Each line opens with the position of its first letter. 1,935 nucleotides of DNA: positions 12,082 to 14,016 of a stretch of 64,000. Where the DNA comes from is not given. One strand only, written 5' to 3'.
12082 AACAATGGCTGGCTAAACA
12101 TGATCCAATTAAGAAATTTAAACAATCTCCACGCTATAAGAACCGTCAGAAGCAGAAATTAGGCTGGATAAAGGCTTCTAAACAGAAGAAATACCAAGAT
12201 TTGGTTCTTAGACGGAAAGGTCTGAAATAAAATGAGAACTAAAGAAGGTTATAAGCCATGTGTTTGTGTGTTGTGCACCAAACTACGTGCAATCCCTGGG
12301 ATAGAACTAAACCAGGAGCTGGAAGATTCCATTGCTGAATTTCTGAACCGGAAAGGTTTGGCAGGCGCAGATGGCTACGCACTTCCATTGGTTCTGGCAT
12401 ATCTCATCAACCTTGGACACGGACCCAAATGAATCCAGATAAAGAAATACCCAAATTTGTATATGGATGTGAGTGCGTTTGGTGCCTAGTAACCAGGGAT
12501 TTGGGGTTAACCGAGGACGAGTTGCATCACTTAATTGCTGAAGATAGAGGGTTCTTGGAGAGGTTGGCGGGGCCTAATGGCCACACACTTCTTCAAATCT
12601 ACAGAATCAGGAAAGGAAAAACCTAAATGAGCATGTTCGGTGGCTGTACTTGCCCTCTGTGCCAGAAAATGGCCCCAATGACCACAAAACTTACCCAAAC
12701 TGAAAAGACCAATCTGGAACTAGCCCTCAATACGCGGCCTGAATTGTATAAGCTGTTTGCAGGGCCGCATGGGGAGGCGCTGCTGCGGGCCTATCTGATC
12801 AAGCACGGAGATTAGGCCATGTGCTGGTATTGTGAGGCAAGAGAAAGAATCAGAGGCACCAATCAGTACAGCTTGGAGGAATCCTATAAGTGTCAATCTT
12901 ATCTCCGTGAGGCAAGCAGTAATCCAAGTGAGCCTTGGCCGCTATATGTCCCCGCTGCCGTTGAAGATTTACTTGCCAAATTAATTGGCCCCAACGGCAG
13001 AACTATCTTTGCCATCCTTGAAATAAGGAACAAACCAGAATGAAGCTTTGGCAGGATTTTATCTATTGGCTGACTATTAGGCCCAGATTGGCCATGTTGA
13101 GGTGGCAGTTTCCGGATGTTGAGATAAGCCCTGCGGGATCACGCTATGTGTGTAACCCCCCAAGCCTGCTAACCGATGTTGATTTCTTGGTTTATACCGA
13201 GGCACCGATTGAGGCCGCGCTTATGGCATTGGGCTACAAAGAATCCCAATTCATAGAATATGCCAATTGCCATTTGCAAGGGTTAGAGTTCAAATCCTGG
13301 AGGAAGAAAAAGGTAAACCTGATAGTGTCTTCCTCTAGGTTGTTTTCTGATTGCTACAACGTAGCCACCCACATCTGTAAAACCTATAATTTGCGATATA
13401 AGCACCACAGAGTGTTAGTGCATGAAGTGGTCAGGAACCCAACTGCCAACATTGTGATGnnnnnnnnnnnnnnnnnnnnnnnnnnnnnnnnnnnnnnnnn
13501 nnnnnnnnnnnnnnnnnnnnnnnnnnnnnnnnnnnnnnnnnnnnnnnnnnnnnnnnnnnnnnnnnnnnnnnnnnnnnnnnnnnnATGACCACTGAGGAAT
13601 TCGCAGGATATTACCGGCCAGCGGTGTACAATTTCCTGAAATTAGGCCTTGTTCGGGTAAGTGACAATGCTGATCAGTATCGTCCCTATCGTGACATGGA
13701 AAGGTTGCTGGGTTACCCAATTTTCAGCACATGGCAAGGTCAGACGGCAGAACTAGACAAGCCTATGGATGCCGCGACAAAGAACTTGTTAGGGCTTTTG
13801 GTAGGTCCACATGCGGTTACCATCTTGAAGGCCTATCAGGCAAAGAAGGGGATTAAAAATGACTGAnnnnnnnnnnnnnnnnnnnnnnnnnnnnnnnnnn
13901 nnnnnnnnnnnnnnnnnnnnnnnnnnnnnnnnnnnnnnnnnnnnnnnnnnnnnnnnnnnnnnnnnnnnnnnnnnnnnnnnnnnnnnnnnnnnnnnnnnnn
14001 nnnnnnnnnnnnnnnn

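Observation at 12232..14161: Tandem array of seven small genes sharing a C-terminal GP[NH]G-helix tail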

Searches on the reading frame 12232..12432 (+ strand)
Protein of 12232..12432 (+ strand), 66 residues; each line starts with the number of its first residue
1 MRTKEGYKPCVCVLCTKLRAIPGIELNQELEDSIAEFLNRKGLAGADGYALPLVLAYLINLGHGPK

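Call 6: search_protein_families(library=pfam, max_evalue=1, proteins=[window:12232-12432:+])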
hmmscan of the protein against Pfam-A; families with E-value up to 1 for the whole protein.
window:12232-12432:+ (66 aa): 0 families

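Call 7: search_protein_families(library=phrogs, max_evalue=1, proteins=[window:12232-12432:+])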
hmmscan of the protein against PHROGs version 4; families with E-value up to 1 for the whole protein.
window:12232-12432:+ (66 aa): 0 families

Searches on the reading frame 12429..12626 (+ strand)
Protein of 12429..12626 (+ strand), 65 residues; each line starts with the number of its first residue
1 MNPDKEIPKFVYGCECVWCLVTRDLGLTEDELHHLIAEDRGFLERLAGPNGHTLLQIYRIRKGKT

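Call 6: search_protein_families(library=pfam, max_evalue=1, proteins=[window:12429-12626:+])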
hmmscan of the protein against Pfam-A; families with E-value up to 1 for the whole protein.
window:12429-12626:+ (65 aa): 0 families

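Call 7: search_protein_families(library=phrogs, max_evalue=1, proteins=[window:12429-12626:+])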
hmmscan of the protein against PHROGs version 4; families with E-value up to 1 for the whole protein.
window:12429-12626:+ (65 aa): 1 family
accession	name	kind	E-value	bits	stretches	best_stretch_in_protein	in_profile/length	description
phrog_29626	-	unknown function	0.039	15.1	1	23-36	2-15/57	-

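Call 65: find_related_loci(query=window:12429-12626:+, collection=viral_contigs, flank=10000)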
Query window:12429-12626:+ (65 aa) in viral_contigs; peptide patterns used: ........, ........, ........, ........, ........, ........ (x = any residue, [..] = any of these).
22 stretches matched a pattern, but none encodes a relative of the query by tblastn (E <= 1e-3).
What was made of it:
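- Tried and rejected: find_related_loci with 12429 found no relatives (call 65).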

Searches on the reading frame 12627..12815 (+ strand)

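Call 6: search_protein_families(library=pfam, max_evalue=1, proteins=[window:12627-12815:+])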
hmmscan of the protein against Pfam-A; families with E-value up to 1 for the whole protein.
window:12627-12815:+ (62 aa): 2 families
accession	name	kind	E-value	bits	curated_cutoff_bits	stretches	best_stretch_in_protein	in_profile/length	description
PF00085.26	Thioredoxin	-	0.046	14.2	23.5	1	8-33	29-54/103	Thioredoxin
PF18279.7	zf-WRNIP1_ubi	-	0.93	10.7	26.4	0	8-17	4-13/21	Werner helicase-interacting protein 1 ubiquitin-binding domain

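Call 7: search_protein_families(library=phrogs, max_evalue=1, proteins=[window:12627-12815:+])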
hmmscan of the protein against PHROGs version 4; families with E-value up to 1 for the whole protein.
window:12627-12815:+ (62 aa): 1 family
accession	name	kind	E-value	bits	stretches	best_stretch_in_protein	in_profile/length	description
phrog_18382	-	unknown function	0.21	13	1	5-48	3-47/55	-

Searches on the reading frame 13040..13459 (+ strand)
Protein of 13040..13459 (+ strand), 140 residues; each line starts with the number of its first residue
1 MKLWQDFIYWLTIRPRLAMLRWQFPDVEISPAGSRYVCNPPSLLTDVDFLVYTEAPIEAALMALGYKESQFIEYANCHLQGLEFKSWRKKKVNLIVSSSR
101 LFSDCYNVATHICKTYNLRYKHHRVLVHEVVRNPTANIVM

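Call 86: search_dna_similar(query=window:13040-13459:+, collection=phages, mode=protein, max_evalue=0.001, max_rows=15)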
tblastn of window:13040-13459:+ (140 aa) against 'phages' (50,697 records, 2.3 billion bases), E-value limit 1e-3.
Records with a match: 6; places in all: 6; records where one place covers at least 80% of the query: 4.
Best place of each record, by identity: <60% 6.
By first word of the organism name: Agrobacterium 4; Xanthomonas 2.
By host as written in the record: Agrobacterium sp. H13-3 2; Rhizogenic Agrobacterium biovar 1 ST15.13/040 1; Agrobacterium tumefaciens C58 1; Xanthomonas sp. 1; Xanthomonas arboricola pv. juglandis IVIA 1317-1a 1.
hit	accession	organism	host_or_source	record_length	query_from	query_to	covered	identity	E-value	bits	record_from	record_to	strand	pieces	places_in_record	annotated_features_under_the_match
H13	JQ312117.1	Agrobacterium phage 7-7-1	Agrobacterium sp. H13-3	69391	17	129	81%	33.1%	9e-10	61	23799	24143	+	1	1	hypothetical protein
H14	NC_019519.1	Agrobacterium phage 7-7-1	Agrobacterium sp. H13-3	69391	17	129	81%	33.1%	9e-10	61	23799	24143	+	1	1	hypothetical protein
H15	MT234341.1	Agrobacterium phage OLIVR4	Rhizogenic Agrobacterium biovar 1 ...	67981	17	131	82%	31.7%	2e-9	60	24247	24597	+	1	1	hypothetical protein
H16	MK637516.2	Agrobacterium phage Milano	Agrobacterium tumefaciens C58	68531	17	131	82%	31.1%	2e-8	57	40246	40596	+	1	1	hypothetical protein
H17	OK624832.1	Xanthomonas phage DES1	Xanthomonas sp.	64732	27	131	75%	33.6%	3e-7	54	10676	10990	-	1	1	hypothetical protein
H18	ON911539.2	Xanthomonas phage vB_Xar_IVIA-DoCa2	Xanthomonas arboricola pv. juglandis ...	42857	24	133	79%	28.0%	1e-4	46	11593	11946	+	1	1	hypothetical protein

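Call 87: get_annotated_region(hit=H13, flank=2500)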
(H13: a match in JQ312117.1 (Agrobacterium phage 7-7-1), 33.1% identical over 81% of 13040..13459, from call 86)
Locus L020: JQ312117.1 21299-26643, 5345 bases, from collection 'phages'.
description: Agrobacterium phage 7-7-1, complete genome.
organism: Agrobacterium phage 7-7-1 (NCBI taxid 1161931)
taxonomy: Viruses; Duplodnaviria; Heunggongvirae; Uroviricota; Caudoviricetes; Schmittlotzvirus; Schmittlotzvirus sv771
host: Agrobacterium sp. H13-3; source: compost; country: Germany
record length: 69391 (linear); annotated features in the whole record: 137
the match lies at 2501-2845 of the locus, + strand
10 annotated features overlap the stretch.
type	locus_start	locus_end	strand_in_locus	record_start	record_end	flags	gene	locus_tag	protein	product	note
CDS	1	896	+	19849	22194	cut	-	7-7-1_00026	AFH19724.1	hypothetical protein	similar to NP_102277.1 hypothetical protein mll0485 [Mesorhizobium loti MAFF303099]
regulatory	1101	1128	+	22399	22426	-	-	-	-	promoter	similar to TTGACA[N15-17]TATAAT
CDS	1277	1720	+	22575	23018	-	-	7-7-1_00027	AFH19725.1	hypothetical protein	-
CDS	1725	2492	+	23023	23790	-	-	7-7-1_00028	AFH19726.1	hypothetical protein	similar to YP_002911558.1 hypothetical protein bglu_1g17170 [Burkholderia glumae BGR1]; PF02195.12 ParBc family & ...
CDS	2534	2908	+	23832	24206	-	-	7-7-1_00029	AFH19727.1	hypothetical protein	similar to YP_001522867.1 hypothetical protein PPLKA1_gp26 [Enterobacteria phage LKA1]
CDS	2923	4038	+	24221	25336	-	-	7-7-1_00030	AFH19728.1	hypothetical protein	similar to C-terminus of YP_004517.1 putative cytoplasmic protein [Thermus thermophilus HB27]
CDS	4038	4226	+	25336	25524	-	-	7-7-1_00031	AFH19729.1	putative membrane protein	one transmembrane domain found using TMHMM & Phobius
CDS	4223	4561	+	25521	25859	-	-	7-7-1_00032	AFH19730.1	hypothetical protein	similar to YP_001886460.1 gp91 [Clostridium botulinum B str. Eklund 17B]; PF12961.1 DUF3850 family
CDS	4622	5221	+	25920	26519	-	-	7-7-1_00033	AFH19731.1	hypothetical protein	similar to YP_001667953.1 hypothetical protein PputGB1_1714 [Pseudomonas putida GB-1]; PF05014.9 Nuc_deoxyrib_tr family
CDS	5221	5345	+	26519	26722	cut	-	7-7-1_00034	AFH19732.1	hypothetical protein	-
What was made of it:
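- Closest known: phrog_15166 / Agrobacterium phage 7-7-1 gp29-type hypothetical proteins. Different: Those proteins are about 124 aa and stop before the hairpin (call 87).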

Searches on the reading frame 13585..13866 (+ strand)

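Call 6: search_protein_families(library=pfam, max_evalue=1, proteins=[window:13585-13866:+])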
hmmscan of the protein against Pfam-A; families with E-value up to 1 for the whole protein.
window:13585-13866:+ (93 aa): 1 family
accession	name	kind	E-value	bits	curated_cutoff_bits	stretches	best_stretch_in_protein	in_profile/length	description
PF05427.16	FIBP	-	0.2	11.4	21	1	25-46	51-72/360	Acidic fibroblast growth factor binding (FIBP)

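Call 7: search_protein_families(library=phrogs, max_evalue=1, proteins=[window:13585-13866:+])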
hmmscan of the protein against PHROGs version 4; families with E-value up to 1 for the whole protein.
window:13585-13866:+ (93 aa): 0 families
